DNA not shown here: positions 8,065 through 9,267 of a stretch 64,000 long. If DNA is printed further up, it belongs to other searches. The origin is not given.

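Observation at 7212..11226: Translationally coupled operon: cytoplasmic Fe-S molybdopterin oxidoreductase, ATP-grasp-like hypothetical, Sir2 sirtuin; convergent overlap with an Fe-S Rrf2 regulator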

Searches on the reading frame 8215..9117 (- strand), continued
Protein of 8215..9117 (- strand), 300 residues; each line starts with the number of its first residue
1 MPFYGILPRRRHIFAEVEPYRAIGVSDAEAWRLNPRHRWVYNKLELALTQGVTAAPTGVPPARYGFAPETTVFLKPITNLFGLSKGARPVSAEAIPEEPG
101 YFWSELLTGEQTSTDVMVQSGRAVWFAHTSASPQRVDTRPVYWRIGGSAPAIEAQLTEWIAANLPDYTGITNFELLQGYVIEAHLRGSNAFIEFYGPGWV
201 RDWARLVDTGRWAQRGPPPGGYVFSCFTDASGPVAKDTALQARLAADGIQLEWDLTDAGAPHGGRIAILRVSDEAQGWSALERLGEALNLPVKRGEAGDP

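Call 48: find_encoding_contigs(protein=P0410, flank=6000, max_places=1)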
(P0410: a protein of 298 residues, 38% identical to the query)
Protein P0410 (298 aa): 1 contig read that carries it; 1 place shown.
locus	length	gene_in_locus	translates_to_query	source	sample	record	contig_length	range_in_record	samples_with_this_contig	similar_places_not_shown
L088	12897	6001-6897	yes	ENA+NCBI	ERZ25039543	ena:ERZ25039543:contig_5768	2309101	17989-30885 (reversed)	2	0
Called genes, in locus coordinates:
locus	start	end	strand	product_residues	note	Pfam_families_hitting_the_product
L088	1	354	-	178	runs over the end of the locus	PF07883:Cupin_2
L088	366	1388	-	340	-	PF04069:OpuAC (weak), PF13379:NMT1_2, PF09084:NMT1, PF12974:Phosphonate-bd, PF16868:NMT1_3 (weak)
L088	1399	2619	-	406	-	PF13406:SLT_2, PF01471:PG_binding_1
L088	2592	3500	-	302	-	PF01522:Polysacc_deac_1 (faint)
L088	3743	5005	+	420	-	PF12867:DinB_2 (weak), PF03781:FGE-sulfatase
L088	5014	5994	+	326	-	PF10017:Methyltransf_33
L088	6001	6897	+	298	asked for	-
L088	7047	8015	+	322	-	-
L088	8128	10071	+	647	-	PF02776:TPP_enzyme_N, PF00205:TPP_enzyme_M, PF02775:TPP_enzyme_C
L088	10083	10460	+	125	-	PF00034:Cytochrom_C, PF13442:Cytochrome_CBB3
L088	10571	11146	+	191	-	PF03358:FMN_red, PF02525:Flavodoxin_2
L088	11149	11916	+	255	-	PF00106:adh_short, PF08659:KR, PF23441:SDR (weak), PF13561:adh_short_C2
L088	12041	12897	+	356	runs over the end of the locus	PF07883:Cupin_2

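Call 49: find_encoding_contigs(protein=P0472, flank=6000, max_places=1)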
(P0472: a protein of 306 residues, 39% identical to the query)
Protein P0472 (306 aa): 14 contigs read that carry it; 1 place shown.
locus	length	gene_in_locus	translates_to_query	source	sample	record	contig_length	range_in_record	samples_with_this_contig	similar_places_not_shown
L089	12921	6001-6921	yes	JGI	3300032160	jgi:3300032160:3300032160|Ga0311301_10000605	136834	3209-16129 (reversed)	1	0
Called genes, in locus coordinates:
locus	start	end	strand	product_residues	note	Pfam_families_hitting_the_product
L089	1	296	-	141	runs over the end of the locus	PF02472:ExbD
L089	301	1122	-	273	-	PF01618:MotA_ExbB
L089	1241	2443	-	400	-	PF13406:SLT_2, PF01471:PG_binding_1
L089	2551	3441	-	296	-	-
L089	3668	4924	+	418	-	PF12867:DinB_2 (weak), PF03781:FGE-sulfatase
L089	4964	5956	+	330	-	PF10017:Methyltransf_33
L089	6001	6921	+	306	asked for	-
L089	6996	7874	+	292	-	PF01557:FAA_hydrolase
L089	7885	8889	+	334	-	PF13379:NMT1_2 (faint)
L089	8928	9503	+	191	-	PF03358:FMN_red, PF02525:Flavodoxin_2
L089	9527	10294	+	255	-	PF00106:adh_short, PF08659:KR, PF23441:SDR, PF13561:adh_short_C2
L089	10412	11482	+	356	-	PF07883:Cupin_2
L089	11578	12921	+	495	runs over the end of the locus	PF02934:GatB_N, PF02637:GatB_Yqey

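Call 50: find_encoding_contigs(protein=P0438, flank=6000, max_places=1)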
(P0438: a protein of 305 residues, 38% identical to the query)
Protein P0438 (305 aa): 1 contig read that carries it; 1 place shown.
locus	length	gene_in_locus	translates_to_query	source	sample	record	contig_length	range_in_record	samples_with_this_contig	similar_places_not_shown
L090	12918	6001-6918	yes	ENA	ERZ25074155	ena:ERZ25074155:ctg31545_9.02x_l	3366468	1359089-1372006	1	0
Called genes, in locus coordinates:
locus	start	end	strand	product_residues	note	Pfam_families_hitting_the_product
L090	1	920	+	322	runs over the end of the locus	-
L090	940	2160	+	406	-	PF06224:AlkZ-like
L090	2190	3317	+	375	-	PF07969:Amidohydro_3 (faint), PF01979:Amidohydro_1 (faint)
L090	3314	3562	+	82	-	-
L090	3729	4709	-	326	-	PF10017:Methyltransf_33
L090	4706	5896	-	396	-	PF12867:DinB_2, PF03781:FGE-sulfatase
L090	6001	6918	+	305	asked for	-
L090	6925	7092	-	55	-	PF07043:DUF1328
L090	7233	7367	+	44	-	-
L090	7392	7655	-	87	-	PF14542:Acetyltransf_CG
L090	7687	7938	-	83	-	-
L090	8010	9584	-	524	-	PF00496:SBP_bac_5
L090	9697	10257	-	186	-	-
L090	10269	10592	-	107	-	PF05532:CsbD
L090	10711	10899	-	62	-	-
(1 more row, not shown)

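Call 55: find_related_loci(query=A3, collection=metagenome_contigs, flank=6000)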
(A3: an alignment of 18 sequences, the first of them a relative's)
Query A3 (298 aa) in metagenome_contigs; peptide patterns used: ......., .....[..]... (x = any residue, [..] = any of these).
600 stretches matched a pattern (row limit reached: there are more); 517 encode a relative of the query (tblastn E <= 1e-3); the best 80 are kept; 80 distinct loci.
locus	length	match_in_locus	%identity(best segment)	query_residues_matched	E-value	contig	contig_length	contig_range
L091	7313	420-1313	93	1-298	0e+0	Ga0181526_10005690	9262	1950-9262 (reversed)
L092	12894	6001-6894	92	1-298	0e+0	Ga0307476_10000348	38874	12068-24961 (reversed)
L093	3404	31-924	92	1-298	0e+0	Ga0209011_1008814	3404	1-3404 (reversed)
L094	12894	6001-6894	90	1-298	0e+0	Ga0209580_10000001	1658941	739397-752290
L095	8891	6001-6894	91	1-298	0e+0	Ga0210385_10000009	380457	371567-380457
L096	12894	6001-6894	93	1-298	0e+0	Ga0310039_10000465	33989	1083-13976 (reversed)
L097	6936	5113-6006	90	1-298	0e+0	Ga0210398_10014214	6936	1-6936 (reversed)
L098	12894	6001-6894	93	1-298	0e+0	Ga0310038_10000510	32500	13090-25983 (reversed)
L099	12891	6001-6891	93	1-297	0e+0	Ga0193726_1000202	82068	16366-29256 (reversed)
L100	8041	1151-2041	86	1-297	9e-177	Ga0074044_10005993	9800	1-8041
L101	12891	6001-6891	86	1-297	3e-176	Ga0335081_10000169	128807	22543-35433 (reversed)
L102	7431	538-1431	84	1-298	9e-175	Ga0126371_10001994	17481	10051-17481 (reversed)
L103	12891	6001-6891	84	1-297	3e-174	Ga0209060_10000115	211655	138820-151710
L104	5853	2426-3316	83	1-297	6e-176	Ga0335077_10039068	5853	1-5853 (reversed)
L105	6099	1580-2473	83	1-298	1e-174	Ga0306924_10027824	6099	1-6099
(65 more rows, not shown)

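Call 64: find_encoding_contigs(protein=P0486, flank=8000, max_places=1)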
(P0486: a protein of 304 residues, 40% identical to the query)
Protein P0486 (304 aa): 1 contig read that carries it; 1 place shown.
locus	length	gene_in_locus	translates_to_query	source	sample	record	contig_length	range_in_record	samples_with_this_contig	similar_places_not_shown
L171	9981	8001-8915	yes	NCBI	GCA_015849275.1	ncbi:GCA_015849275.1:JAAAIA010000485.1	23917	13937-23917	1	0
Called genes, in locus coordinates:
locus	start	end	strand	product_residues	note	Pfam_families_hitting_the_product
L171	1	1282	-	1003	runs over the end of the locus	PF00916:Sulfate_transp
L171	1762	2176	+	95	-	PF05768:Glrx-like, PF00462:Glutaredoxin (weak)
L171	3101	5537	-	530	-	PF21902:PTM1-like_N, PF06814:GOST_TM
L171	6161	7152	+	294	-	PF04641:Rtf2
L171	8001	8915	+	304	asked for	-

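Call 65: find_encoding_contigs(protein=P0411, flank=6000, max_places=1)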
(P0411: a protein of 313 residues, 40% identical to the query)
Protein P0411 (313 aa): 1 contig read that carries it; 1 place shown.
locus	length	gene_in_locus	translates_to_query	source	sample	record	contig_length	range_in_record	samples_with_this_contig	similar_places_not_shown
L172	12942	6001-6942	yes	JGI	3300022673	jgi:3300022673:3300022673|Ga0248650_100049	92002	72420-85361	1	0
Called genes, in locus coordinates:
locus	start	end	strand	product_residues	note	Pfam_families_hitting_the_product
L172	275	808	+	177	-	PF07486:Hydrolase_2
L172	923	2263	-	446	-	PF13231:PMT_2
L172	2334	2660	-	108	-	PF07578:LAB_N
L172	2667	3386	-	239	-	PF00535:Glycos_transf_2, PF13641:Glyco_tranf_2_3 (weak)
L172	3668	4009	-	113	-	-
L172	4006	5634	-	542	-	PF00916:Sulfate_transp, PF01740:STAS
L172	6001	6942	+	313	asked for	-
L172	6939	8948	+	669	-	PF02129:Peptidase_S15, PF00326:Peptidase_S9 (weak), PF00561:Abhydrolase_1, PF12146:Hydrolase_4, PF08530:PepX_C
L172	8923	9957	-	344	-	PF07478:Dala_Dala_lig_C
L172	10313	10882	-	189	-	-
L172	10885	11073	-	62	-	-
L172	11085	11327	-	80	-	-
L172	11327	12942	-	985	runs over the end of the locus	PF21423:AhtL-like_1st, PF00384:Molybdopterin, PF01568:Molydop_binding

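Call 80: search_protein_families(library=pfam, proteins=[L064:8890-9324:-, L064:11383-12777:+, L064:5624-7456:-, L058:9031-10332:-, L058:10662-12452:-, L058:12495-13706:-, L001:5140-6102:+, L001:6099-6827:+, L088:7047-8015:+], max_evalue=0.001)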
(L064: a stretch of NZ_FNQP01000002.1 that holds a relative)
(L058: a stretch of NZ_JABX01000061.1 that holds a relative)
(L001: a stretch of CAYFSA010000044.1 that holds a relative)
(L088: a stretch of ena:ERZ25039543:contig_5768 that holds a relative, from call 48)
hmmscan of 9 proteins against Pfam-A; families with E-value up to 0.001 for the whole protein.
L064:8890-9324:- (144 aa): 2 families
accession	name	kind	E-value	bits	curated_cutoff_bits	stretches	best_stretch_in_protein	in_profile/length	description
PF02635.20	DsrE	-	9.4e-17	61.7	22.7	1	27-133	1-105/116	DsrE/DsrF-like family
PF13686.11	DrsE_2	-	6.1e-08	33.2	25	1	72-142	85-155/156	DsrE/DsrF/DrsH-like family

L064:11383-12777:+ (464 aa): 2 families
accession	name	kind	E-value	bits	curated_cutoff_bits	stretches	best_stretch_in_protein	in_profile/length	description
PF00266.25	Aminotran_5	-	2.9e-54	184.9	21.5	1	105-435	2-335/371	Aminotransferase class-V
PF00202.27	Aminotran_3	-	0.00024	20.4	30.5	0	354-462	292-399/403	Aminotransferase class-III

L064:5624-7456:- (610 aa): 5 families
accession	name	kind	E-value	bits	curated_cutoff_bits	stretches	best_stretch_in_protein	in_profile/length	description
PF09382.16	RQC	-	7.7e-42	142.1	23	1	403-514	1-112/114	RQC domain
PF00270.35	DEAD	-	4.3e-26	92.1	26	1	20-185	3-165/167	DEAD/DEAH box helicase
PF00570.28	HRDC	-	5.5e-24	84.4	23.8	1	541-607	2-68/68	HRDC domain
PF16124.10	RecQ_Zn_bind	-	7.1e-24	84.8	25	1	339-401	2-66/66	RecQ zinc-binding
PF00271.37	Helicase_C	-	4e-20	72.5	23.5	1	221-327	5-110/110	Helicase conserved C-terminal domain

L058:9031-10332:- (433 aa): 0 families

L058:10662-12452:- (596 aa): 0 families

L058:12495-13706:- (403 aa): 0 families

L001:5140-6102:+ (320 aa): 1 family
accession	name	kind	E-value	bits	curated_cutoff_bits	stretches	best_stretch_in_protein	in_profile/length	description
PF05448.18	AXE1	-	1.1e-22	80.6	21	1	28-301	19-307/321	Acetyl xylan esterase (AXE1)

L001:6099-6827:+ (242 aa): 2 families
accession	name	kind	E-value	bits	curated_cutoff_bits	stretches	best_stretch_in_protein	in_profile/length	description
PF00756.26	Esterase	-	1.3e-06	28.8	22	1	86-232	90-239/251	Putative esterase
PF00561.26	Abhydrolase_1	-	0.00015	21.9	25.8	1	107-227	67-179/245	alpha/beta hydrolase fold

L088:7047-8015:+ (322 aa): 2 families
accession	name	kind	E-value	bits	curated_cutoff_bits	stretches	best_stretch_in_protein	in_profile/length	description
PF03180.19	Lipoprotein_9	-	0.00016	21.4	27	1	35-144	12-115/236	NlpA lipoprotein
PF13379.11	NMT1_2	-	0.00051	20.4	24.7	0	15-252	5-244/252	NMT1-like family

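Call 83: find_encoding_contigs(protein=P0476, flank=6000, max_places=2)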
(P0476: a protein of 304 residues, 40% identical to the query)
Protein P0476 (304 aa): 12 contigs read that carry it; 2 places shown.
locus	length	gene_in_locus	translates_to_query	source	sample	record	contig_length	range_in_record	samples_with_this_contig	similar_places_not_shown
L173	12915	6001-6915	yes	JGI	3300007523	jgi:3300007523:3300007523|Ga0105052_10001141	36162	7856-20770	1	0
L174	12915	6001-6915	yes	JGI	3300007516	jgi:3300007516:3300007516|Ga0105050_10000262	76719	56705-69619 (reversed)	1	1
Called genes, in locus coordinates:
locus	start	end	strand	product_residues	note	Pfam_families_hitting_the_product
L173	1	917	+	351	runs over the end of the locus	PF13472:Lipase_GDSL_2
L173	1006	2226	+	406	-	PF06224:AlkZ-like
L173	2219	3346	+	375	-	PF07969:Amidohydro_3 (faint), PF01979:Amidohydro_1 (faint)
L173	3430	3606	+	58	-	-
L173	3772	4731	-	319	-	PF10017:Methyltransf_33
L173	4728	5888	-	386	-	PF12867:DinB_2, PF03781:FGE-sulfatase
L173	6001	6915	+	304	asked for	-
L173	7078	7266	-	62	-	PF07043:DUF1328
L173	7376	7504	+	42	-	-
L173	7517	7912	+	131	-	PF09945:DUF2177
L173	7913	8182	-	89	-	PF14542:Acetyltransf_CG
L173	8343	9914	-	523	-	PF00496:SBP_bac_5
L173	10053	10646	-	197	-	-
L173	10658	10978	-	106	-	PF05532:CsbD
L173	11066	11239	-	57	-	-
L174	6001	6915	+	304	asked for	-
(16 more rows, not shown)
